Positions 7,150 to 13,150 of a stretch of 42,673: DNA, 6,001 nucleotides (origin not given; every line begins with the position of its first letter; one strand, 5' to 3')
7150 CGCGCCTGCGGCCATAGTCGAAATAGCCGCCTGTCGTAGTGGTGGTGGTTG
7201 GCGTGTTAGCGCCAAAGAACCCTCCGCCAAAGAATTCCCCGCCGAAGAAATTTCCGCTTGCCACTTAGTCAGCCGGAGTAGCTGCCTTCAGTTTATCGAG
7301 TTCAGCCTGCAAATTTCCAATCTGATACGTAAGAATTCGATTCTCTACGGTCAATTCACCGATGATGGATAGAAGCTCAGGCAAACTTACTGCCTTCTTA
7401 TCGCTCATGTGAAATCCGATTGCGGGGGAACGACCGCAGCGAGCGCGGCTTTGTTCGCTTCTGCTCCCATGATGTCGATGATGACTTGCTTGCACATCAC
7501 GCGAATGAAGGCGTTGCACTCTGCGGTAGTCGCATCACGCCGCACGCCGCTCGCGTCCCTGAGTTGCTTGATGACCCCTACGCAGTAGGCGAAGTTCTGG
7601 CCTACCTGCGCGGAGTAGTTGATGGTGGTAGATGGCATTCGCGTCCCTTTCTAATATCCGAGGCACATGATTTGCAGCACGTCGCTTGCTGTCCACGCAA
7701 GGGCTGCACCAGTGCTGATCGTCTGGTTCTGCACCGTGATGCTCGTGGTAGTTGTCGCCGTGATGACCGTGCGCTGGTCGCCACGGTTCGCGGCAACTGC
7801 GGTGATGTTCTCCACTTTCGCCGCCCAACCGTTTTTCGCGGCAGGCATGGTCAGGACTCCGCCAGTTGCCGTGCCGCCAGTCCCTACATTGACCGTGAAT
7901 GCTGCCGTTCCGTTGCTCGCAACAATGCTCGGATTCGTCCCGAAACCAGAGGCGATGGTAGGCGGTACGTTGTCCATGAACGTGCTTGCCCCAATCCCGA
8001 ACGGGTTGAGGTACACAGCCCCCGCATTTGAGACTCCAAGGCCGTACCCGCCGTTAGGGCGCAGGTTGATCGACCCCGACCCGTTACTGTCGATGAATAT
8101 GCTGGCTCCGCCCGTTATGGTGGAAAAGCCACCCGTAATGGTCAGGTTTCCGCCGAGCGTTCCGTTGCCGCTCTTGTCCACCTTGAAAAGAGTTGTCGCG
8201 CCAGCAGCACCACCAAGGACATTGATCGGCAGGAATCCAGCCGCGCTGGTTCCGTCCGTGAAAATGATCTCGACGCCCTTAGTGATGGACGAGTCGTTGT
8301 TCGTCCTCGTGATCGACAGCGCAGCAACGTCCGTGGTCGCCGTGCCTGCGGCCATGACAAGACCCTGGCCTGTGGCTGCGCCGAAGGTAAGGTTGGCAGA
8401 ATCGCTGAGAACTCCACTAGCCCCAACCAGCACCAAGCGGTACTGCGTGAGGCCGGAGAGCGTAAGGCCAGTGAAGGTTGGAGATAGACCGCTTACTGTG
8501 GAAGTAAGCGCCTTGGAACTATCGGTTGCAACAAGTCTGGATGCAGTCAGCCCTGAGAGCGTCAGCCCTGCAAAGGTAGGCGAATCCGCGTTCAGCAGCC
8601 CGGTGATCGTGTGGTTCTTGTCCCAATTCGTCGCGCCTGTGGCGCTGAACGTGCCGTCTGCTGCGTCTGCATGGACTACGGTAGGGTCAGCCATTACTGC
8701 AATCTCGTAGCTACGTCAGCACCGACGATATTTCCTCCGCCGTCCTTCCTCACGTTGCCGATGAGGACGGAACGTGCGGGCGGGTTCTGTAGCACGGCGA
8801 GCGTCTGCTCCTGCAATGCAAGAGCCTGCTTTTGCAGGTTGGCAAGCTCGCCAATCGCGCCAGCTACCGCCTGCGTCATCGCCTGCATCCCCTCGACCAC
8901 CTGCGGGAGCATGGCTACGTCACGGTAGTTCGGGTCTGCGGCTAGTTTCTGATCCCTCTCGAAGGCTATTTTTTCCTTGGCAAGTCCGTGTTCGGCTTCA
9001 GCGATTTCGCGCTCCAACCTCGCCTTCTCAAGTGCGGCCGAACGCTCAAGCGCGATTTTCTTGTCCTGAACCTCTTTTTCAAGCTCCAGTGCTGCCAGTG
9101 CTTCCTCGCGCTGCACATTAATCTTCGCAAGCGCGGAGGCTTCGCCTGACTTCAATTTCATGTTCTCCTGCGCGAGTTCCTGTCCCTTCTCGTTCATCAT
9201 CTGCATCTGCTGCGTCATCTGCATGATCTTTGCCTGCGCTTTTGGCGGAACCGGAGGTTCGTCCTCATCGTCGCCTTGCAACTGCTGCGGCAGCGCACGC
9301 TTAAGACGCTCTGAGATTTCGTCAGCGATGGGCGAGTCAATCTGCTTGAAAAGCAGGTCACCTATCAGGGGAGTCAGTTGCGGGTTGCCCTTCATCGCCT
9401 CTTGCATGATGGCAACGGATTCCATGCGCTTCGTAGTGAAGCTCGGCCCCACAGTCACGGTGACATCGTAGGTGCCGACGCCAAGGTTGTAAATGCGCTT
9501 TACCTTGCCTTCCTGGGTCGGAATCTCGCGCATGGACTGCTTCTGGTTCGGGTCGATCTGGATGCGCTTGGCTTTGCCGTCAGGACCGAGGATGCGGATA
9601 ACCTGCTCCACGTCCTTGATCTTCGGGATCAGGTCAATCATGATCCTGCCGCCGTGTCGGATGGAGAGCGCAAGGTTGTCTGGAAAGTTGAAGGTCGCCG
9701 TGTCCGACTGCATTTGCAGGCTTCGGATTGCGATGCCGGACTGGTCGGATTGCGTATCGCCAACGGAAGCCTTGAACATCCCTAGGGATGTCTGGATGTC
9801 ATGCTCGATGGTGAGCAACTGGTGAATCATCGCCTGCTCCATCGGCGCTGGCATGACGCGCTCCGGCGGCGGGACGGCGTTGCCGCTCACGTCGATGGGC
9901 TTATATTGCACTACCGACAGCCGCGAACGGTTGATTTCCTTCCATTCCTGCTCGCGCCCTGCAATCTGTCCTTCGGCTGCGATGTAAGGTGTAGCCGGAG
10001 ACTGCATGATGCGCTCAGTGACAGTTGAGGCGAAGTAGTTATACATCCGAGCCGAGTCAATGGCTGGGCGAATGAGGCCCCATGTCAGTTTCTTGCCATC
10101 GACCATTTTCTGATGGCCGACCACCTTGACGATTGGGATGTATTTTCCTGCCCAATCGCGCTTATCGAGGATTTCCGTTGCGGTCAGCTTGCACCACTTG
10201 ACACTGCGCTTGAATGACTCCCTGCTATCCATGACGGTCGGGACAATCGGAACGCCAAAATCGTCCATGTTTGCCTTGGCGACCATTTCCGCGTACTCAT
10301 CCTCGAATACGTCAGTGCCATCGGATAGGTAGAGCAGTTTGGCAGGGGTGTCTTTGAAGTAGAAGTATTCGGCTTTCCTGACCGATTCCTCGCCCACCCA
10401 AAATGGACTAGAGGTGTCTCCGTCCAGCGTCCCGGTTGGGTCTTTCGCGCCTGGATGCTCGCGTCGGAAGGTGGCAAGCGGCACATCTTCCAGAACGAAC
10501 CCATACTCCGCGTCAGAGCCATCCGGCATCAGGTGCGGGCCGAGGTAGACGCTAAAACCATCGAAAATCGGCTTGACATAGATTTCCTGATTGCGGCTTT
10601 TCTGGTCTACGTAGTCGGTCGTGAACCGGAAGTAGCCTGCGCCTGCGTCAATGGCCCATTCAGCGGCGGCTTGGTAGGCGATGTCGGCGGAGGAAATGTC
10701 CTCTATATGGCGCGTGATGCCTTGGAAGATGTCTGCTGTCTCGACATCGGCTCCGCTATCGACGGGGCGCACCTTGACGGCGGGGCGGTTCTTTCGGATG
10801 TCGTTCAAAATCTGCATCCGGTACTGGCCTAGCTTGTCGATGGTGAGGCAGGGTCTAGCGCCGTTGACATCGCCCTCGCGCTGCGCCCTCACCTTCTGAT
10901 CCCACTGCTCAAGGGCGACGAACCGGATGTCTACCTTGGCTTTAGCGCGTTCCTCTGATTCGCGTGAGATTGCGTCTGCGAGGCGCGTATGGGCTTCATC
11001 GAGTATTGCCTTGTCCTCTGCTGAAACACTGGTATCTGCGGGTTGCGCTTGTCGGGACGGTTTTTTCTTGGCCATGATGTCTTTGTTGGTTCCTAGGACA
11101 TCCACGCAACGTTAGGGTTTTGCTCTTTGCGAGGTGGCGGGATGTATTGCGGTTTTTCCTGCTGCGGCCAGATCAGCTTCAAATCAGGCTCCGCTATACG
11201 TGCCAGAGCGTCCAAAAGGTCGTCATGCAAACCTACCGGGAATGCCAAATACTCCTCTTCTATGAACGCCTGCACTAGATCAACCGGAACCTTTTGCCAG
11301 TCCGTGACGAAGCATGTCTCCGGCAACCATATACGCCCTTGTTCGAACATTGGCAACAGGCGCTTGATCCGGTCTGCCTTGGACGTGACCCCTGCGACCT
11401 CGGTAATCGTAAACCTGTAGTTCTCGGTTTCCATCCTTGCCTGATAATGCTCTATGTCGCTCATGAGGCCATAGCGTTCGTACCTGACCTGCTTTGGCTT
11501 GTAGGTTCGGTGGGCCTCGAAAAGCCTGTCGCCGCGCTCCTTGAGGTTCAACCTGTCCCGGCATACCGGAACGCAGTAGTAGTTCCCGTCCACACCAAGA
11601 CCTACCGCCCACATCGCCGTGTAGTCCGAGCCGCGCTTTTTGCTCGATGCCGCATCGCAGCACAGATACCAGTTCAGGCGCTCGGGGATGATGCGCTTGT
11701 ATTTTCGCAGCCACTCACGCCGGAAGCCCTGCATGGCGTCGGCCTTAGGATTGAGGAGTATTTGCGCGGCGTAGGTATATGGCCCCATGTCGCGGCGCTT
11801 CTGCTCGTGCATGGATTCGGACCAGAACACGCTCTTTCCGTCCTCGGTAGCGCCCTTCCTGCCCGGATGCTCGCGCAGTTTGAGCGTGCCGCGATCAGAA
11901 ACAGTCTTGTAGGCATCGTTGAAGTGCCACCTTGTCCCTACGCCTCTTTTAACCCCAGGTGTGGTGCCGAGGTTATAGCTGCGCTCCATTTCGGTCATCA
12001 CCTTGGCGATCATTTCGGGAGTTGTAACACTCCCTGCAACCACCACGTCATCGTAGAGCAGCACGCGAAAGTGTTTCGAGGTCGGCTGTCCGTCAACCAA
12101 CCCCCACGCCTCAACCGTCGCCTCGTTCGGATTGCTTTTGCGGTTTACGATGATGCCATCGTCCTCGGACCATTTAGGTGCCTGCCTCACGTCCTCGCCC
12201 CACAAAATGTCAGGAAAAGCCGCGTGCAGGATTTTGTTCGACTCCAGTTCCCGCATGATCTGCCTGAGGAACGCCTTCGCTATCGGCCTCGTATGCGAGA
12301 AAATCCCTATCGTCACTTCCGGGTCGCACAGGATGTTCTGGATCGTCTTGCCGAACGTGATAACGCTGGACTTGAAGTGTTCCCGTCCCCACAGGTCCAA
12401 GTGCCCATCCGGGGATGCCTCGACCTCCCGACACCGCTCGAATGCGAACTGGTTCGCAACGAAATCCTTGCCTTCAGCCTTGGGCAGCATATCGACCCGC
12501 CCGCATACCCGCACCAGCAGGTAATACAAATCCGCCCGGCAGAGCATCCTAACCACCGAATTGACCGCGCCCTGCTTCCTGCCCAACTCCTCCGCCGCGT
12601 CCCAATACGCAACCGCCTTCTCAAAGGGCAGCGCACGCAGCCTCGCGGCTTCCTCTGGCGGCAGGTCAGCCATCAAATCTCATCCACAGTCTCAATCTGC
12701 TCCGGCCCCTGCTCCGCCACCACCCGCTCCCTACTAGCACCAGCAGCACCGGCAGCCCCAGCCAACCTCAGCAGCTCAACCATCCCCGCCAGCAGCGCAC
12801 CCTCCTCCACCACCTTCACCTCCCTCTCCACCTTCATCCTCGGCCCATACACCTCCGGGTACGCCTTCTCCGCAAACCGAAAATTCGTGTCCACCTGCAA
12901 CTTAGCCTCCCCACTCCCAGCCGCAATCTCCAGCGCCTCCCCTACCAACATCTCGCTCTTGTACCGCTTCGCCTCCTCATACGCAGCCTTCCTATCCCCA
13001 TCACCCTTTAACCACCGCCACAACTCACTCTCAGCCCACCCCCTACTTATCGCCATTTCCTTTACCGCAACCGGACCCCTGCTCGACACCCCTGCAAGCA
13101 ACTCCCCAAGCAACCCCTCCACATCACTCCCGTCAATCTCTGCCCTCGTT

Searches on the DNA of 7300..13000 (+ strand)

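Call 6: search_dna_similar(query=window:7300-13000:+, collection=phages, mode=near, max_rows=20)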
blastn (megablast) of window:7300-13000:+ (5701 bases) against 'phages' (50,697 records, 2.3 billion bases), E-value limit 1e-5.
No match.
